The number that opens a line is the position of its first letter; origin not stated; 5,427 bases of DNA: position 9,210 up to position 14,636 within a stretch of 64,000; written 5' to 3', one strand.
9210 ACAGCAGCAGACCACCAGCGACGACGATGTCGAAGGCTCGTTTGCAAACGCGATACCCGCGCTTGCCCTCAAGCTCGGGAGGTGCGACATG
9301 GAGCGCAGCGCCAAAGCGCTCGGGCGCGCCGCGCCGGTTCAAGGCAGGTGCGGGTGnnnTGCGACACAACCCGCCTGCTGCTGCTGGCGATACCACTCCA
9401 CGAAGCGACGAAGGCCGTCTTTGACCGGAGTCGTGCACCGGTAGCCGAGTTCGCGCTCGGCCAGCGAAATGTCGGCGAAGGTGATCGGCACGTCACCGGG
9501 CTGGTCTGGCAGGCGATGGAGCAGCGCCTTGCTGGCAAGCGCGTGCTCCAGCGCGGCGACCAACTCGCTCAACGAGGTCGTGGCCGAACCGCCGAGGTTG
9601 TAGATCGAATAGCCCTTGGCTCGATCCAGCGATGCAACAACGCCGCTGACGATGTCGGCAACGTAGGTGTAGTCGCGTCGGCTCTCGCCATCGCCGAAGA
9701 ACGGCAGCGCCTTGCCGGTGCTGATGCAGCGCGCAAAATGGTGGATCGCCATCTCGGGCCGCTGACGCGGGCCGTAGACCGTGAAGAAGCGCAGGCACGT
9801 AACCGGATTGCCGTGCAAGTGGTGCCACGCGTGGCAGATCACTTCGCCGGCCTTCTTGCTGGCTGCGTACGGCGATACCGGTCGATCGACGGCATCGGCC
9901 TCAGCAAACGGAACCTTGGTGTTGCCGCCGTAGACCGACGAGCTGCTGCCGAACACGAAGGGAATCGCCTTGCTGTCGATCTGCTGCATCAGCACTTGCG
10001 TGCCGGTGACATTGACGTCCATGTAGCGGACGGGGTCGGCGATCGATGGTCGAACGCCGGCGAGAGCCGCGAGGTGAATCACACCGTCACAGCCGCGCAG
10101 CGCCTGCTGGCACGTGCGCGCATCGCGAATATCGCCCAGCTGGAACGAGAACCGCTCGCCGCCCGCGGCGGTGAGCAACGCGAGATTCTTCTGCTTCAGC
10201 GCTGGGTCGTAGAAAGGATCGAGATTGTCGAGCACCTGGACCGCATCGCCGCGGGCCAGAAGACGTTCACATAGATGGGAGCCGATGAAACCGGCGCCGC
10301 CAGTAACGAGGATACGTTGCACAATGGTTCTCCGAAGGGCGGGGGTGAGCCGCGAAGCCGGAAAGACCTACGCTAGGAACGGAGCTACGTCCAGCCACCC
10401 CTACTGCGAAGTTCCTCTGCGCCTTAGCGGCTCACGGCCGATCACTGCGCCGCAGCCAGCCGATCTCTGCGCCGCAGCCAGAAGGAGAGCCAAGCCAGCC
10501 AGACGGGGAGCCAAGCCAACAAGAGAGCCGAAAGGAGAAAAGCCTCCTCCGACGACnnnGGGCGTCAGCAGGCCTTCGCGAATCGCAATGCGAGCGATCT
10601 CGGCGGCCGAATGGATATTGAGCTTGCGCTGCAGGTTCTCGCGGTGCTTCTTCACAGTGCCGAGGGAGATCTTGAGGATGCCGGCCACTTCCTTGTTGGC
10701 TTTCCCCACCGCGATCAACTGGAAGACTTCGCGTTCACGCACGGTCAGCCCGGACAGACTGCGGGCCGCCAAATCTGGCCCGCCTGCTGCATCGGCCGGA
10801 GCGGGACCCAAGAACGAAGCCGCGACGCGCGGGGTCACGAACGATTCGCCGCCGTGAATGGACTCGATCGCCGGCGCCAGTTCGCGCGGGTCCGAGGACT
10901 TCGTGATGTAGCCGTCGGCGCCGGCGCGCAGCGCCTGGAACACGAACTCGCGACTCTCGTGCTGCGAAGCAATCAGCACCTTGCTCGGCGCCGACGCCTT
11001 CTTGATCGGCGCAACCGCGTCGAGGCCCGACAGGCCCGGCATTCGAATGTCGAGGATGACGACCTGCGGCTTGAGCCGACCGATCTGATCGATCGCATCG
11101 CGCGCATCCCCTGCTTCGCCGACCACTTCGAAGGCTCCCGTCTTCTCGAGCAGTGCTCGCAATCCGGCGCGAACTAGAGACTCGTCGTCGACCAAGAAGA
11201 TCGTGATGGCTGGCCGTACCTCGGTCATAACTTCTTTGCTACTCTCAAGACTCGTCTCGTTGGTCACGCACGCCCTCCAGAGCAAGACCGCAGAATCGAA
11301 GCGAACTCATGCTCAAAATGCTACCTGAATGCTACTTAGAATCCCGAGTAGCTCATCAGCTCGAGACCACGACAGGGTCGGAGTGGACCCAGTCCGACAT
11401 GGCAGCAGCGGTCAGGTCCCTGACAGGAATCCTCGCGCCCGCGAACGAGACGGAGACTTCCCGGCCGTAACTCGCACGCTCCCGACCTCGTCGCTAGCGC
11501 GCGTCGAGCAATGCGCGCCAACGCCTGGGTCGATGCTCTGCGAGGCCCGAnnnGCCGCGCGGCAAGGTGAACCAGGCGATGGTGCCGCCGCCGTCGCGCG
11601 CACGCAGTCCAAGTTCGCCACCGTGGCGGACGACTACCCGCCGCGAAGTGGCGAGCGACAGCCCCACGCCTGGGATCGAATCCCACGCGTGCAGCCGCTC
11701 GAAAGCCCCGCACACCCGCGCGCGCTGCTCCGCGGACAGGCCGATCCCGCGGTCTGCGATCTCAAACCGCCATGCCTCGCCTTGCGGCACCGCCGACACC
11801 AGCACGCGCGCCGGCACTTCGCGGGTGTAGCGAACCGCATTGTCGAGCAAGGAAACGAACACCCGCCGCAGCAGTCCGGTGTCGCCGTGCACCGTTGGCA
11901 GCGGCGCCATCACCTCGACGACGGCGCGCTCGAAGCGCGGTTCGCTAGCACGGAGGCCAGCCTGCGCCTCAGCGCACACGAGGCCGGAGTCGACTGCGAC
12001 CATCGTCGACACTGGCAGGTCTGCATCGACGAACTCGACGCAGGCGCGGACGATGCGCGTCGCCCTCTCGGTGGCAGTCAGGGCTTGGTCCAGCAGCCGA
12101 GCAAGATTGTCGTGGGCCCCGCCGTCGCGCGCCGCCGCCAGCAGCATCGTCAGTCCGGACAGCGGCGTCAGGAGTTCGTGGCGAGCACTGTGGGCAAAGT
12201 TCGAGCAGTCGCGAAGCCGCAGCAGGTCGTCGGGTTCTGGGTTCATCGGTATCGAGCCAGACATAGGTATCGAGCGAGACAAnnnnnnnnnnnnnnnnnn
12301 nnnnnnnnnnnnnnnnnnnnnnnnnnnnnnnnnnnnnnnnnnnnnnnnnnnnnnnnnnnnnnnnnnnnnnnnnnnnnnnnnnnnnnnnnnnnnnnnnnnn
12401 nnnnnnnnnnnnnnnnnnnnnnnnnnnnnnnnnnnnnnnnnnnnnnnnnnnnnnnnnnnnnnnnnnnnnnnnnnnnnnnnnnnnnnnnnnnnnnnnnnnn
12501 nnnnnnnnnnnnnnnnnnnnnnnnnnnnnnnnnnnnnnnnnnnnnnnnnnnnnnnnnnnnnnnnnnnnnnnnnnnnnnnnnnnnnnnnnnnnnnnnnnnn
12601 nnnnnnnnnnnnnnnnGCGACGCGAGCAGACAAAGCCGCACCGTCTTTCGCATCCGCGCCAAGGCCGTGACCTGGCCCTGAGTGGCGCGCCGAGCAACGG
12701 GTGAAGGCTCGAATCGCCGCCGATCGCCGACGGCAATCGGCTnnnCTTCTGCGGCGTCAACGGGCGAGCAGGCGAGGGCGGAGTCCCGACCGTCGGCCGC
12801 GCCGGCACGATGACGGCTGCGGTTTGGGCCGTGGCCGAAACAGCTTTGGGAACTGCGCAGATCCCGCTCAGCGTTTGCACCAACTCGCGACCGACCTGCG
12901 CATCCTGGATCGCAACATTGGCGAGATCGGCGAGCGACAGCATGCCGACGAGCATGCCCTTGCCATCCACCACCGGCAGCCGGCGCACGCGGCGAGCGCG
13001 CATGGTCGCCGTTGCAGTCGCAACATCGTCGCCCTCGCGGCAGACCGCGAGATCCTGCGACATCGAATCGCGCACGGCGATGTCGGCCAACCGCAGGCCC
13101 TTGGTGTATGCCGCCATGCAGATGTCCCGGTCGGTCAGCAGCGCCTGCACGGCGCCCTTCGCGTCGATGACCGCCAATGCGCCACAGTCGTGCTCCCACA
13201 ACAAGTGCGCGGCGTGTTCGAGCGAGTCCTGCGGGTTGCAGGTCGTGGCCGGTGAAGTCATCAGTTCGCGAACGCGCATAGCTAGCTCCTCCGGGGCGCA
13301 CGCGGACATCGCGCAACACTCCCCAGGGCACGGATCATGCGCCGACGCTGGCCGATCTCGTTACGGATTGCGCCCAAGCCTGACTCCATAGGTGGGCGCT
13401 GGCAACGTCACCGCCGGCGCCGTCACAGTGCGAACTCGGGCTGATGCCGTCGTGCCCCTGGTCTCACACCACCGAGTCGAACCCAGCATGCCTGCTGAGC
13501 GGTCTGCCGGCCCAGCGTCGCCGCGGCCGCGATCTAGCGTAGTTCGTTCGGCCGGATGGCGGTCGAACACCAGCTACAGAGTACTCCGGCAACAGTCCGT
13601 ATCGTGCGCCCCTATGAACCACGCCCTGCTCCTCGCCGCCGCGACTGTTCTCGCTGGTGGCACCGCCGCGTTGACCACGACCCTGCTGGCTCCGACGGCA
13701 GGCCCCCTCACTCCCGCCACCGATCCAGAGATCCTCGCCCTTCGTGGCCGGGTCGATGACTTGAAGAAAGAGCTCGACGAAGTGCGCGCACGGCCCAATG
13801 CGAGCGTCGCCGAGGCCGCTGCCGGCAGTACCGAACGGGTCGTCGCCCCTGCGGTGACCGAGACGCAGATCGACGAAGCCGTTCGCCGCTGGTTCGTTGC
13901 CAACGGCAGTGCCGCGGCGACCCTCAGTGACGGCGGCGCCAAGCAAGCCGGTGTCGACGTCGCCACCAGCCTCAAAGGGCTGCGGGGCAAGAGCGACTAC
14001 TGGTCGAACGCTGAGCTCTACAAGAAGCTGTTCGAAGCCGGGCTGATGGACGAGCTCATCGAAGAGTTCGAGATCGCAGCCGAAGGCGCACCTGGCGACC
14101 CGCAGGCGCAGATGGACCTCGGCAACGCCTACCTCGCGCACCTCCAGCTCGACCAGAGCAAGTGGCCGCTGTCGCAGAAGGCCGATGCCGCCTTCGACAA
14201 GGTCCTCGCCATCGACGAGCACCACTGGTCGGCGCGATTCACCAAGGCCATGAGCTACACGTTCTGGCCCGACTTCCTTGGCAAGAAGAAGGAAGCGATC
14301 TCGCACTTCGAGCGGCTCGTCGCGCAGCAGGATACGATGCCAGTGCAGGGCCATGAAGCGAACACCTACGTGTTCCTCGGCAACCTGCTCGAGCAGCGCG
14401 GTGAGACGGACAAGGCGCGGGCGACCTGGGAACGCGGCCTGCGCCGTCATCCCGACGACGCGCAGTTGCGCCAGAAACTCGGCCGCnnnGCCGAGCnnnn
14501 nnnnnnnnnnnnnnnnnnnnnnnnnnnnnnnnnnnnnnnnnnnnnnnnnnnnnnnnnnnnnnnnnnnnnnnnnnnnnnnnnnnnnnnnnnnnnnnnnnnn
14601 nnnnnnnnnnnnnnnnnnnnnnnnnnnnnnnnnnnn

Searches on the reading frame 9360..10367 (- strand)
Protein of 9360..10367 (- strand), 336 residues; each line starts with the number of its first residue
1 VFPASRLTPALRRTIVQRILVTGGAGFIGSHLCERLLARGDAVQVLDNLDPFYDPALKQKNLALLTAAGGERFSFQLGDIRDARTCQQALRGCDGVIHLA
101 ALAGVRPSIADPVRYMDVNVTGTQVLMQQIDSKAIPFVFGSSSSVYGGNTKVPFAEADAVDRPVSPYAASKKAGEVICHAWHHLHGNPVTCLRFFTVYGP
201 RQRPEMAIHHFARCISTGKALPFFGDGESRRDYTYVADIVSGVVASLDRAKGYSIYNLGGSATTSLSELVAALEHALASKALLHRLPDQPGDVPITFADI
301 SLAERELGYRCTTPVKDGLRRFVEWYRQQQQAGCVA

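Call 104: search_protein_families(library=pfam, proteins=[window:9360-10367:-], max_evalue=0.00001)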
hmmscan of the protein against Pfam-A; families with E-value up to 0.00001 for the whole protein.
window:9360-10367:- (336 aa): 7 families
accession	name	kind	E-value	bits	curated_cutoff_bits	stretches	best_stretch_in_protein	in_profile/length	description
PF01370.27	Epimerase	-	1.6e-57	195.1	20.9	1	19-259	1-240/240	NAD dependent epimerase/dehydratase family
PF16363.11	GDP_Man_Dehyd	-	2.4e-54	185.5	27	1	20-321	1-331/332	GDP-mannose 4,6 dehydratase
PF01073.25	3Beta_HSD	-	2e-24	86.5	22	1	20-242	1-224/280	3-beta hydroxysteroid dehydrogenase/isomerase family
PF04321.23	RmlD_sub_bind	-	3.1e-17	63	27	1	18-272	2-226/287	RmlD substrate binding domain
PF02719.21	Polysacc_synt_2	-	2e-12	47.4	20.2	1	19-222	1-193/293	Polysaccharide biosynthesis protein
PF07993.18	NAD_binding_4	-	1e-10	41.6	20.1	0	84-230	80-245/258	Male sterility protein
PF00106.31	adh_short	-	4.9e-06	26.6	26.6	0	18-135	2-124/195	short chain dehydrogenase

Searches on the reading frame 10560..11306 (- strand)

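Call 104: search_protein_families(library=pfam, proteins=[window:10560-11306:-], max_evalue=0.00001)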
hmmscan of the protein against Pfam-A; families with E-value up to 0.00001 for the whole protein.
window:10560-11306:- (249 aa): 2 families
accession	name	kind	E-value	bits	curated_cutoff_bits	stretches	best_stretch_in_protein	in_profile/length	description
PF00072.30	Response_reg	-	1.2e-26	93.5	30.2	1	36-147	1-110/111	Response regulator receiver domain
PF00196.25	GerE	-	1.7e-18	66.4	23.5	1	186-241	2-57/57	Bacterial regulatory proteins, luxR family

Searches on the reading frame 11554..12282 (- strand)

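Call 104: search_protein_families(library=pfam, proteins=[window:11554-12282:-], max_evalue=0.00001)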
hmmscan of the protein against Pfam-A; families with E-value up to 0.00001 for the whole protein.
window:11554-12282:- (243 aa): 2 families
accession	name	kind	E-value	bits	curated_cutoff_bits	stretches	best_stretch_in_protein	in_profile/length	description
PF02518.31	HATPase_c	-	4.6e-18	66.1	26.4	1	133-242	1-109/111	Histidine kinase-, DNA gyrase B-, and HSP90-like ATPase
PF00512.31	HisKA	-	1.1e-07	32.2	26.9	1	28-80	4-56/66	His Kinase A (phospho-acceptor) domain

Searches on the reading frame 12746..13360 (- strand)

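Call 105: search_protein_families(library=pfam, proteins=[window:12746-13360:-], max_evalue=0.00001)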
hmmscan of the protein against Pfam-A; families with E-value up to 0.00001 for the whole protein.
window:12746-13360:- (205 aa): 1 family
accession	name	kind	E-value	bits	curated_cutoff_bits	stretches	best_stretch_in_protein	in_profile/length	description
PF00571.33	CBS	-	5.1e-22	78.4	24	2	96-148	1-53/57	CBS domain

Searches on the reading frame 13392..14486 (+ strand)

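Call 104: search_protein_families(library=pfam, proteins=[window:13392-14486:+], max_evalue=0.00001)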
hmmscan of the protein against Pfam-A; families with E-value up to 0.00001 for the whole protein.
window:13392-14486:+ (365 aa): 5 families
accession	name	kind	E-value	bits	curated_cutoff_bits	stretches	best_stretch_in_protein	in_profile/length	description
PF13428.12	TPR_14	-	1.2e-09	38.3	23.5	1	325-365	3-43/44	Tetratricopeptide repeat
PF14559.12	TPR_19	-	2.4e-08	34.6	25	0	300-361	8-63/68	Tetratricopeptide repeat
PF07719.23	TPR_2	-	1.5e-07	31.4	27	0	324-356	2-34/34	Tetratricopeptide repeat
PF13432.12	TPR_16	-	4.1e-06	27.6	32.7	0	329-361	3-35/65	Tetratricopeptide repeat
PF00515.34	TPR_1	-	6.3e-06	26.2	27.8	0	323-356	1-34/34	Tetratricopeptide repeat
